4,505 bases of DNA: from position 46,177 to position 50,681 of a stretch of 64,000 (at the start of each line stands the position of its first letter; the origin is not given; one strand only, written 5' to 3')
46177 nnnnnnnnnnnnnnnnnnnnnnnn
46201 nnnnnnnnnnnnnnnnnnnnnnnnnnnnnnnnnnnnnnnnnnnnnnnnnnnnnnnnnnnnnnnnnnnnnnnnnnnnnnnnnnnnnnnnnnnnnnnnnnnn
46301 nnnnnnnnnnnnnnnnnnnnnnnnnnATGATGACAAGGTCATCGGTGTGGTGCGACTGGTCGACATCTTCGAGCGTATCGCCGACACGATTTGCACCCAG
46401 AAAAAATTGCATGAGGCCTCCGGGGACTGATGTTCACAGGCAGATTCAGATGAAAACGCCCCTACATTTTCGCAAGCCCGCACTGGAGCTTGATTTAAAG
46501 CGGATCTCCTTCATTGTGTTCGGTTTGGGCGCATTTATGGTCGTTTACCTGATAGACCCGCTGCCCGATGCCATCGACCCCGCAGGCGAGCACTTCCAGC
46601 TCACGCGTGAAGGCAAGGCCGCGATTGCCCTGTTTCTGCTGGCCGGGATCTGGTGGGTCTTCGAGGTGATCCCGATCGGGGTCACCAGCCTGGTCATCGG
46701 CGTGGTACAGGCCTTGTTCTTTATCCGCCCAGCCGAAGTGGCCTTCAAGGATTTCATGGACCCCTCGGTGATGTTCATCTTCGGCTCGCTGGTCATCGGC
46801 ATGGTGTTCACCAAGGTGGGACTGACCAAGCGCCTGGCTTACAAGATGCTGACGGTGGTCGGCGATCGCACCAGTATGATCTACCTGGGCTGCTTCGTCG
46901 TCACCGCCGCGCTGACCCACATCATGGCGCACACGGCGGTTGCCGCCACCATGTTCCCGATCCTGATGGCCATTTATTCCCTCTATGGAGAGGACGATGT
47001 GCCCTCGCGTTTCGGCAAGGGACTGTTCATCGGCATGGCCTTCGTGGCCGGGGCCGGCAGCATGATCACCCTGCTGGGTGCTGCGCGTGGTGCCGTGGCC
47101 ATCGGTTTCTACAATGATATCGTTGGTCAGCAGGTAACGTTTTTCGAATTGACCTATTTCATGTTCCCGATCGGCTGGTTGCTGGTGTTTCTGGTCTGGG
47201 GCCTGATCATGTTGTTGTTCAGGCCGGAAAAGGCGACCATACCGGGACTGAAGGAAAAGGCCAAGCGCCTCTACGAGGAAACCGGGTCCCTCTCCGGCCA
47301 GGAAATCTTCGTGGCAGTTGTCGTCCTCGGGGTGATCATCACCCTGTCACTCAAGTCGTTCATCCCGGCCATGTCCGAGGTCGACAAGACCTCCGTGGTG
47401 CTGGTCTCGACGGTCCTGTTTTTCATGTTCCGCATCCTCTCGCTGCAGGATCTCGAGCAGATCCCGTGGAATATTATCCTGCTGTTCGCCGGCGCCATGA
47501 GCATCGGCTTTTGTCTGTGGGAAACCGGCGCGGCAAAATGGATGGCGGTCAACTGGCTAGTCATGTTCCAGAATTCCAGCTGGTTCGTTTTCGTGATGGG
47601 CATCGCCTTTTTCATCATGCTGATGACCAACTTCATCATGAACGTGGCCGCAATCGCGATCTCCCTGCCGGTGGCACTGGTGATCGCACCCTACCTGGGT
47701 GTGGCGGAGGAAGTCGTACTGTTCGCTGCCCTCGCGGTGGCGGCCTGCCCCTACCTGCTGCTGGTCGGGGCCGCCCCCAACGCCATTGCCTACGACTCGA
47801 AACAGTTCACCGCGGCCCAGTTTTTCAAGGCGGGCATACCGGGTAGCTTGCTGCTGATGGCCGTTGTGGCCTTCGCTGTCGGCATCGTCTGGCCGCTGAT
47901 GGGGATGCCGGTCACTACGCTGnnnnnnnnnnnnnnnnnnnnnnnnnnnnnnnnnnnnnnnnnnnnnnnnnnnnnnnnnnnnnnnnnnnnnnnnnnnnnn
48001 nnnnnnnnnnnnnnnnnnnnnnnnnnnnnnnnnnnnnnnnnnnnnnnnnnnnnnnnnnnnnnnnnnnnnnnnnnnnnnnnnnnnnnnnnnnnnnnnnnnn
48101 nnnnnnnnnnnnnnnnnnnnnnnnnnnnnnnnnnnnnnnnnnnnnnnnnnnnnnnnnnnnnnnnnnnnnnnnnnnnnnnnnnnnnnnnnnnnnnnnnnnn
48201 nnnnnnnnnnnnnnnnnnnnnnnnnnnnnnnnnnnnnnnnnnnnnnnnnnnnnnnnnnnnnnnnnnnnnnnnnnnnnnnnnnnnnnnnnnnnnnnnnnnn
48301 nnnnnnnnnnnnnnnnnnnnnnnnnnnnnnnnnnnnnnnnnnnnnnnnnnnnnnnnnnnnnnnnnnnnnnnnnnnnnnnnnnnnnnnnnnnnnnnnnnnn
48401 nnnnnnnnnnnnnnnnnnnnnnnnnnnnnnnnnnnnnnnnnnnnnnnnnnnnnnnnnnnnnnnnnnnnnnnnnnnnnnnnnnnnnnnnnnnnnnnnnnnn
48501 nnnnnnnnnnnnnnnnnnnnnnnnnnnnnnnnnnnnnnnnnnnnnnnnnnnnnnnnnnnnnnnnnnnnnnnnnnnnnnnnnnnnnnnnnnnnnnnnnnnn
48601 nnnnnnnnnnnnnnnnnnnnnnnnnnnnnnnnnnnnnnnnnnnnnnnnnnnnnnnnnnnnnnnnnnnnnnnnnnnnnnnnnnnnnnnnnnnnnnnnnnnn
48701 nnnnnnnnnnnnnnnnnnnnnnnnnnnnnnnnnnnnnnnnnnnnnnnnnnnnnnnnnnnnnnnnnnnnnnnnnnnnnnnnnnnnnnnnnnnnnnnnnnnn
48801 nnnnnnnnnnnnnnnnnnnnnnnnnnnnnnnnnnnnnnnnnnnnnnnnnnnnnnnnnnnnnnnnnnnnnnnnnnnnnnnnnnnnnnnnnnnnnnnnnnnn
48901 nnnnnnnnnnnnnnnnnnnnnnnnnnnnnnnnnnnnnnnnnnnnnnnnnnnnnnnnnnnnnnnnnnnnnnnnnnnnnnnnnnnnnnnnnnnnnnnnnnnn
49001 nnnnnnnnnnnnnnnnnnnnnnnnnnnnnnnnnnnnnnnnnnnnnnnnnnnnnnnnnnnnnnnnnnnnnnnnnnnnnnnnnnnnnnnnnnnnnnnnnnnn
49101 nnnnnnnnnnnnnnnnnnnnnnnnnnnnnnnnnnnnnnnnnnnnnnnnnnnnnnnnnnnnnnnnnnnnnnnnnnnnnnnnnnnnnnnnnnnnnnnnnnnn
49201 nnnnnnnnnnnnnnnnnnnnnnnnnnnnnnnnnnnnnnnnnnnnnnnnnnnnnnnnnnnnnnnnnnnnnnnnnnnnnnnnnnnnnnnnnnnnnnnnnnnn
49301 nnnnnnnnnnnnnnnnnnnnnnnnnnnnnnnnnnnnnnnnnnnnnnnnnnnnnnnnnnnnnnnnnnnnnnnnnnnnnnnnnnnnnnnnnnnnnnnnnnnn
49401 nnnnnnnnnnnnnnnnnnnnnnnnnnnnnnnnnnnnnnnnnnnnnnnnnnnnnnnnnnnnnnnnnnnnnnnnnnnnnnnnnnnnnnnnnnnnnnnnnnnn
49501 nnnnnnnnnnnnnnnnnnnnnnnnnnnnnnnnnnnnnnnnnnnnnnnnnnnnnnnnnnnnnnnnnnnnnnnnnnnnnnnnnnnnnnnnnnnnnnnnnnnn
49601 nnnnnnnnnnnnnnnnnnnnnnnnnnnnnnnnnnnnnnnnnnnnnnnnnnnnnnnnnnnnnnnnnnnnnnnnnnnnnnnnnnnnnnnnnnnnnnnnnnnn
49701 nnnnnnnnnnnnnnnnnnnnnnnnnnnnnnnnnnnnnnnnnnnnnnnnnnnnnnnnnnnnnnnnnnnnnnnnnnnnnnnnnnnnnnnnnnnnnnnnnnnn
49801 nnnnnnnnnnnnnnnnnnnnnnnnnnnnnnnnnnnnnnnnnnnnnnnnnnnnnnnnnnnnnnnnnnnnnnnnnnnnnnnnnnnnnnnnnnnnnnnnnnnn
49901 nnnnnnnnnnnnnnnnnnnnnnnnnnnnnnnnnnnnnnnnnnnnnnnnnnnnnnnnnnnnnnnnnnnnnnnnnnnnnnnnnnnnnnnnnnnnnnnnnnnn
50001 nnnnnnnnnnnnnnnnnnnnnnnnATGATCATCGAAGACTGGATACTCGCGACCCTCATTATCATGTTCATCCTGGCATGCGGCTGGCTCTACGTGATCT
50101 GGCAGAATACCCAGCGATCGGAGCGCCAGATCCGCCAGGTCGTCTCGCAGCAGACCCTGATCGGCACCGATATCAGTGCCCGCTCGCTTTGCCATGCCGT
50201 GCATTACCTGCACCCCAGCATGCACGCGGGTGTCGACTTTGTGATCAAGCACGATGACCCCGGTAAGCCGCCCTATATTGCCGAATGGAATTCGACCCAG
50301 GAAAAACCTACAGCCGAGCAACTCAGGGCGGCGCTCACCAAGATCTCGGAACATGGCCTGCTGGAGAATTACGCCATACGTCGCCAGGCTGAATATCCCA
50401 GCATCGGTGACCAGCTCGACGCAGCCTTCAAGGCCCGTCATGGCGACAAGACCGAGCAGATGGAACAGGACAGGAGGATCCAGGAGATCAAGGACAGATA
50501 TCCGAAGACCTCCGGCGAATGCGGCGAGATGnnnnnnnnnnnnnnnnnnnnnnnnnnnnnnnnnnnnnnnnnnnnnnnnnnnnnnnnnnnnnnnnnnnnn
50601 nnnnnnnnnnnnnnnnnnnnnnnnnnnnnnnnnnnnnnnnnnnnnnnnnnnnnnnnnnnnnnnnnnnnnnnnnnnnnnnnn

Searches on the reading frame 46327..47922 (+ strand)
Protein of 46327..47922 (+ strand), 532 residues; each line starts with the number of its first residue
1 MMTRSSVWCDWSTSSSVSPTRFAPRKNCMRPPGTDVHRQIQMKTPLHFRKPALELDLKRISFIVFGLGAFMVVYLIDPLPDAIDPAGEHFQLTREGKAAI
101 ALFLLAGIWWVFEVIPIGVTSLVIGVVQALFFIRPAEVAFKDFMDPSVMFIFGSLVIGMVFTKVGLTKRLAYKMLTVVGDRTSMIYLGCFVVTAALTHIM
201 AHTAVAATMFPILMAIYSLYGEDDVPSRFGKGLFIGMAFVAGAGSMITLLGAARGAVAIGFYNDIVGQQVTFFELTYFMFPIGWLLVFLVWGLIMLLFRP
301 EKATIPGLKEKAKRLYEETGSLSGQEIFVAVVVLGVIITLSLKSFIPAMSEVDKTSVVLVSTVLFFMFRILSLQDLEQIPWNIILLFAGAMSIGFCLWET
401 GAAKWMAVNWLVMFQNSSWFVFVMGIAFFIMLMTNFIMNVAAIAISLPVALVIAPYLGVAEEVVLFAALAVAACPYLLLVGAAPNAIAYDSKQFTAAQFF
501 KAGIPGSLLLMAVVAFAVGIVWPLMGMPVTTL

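Call 52: search_protein_families(library=pfam, proteins=[window:46327-47922:+], max_evalue=0.00001)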
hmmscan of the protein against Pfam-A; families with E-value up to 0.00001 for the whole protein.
window:46327-47922:+ (532 aa): 2 families
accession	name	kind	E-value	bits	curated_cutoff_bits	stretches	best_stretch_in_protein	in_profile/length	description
PF00939.25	Na_sulph_symp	-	1.2e-44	153.5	27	1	92-526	26-470/472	Sodium:sulfate symporter transmembrane region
PF03600.22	CitMHS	-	2.7e-38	132.4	31.9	2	108-469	2-333/336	Citrate transporter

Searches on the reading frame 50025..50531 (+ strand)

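Call 53: search_protein_families(library=pfam, proteins=[window:50025-50531:+], max_evalue=0.00001)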
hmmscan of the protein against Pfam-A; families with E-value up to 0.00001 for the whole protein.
window:50025-50531:+ (169 aa): 1 family
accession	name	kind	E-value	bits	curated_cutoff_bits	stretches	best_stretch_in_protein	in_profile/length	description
PF09636.16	XkdW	-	4.4e-14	52.4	24.6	1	56-108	2-53/57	XkdW protein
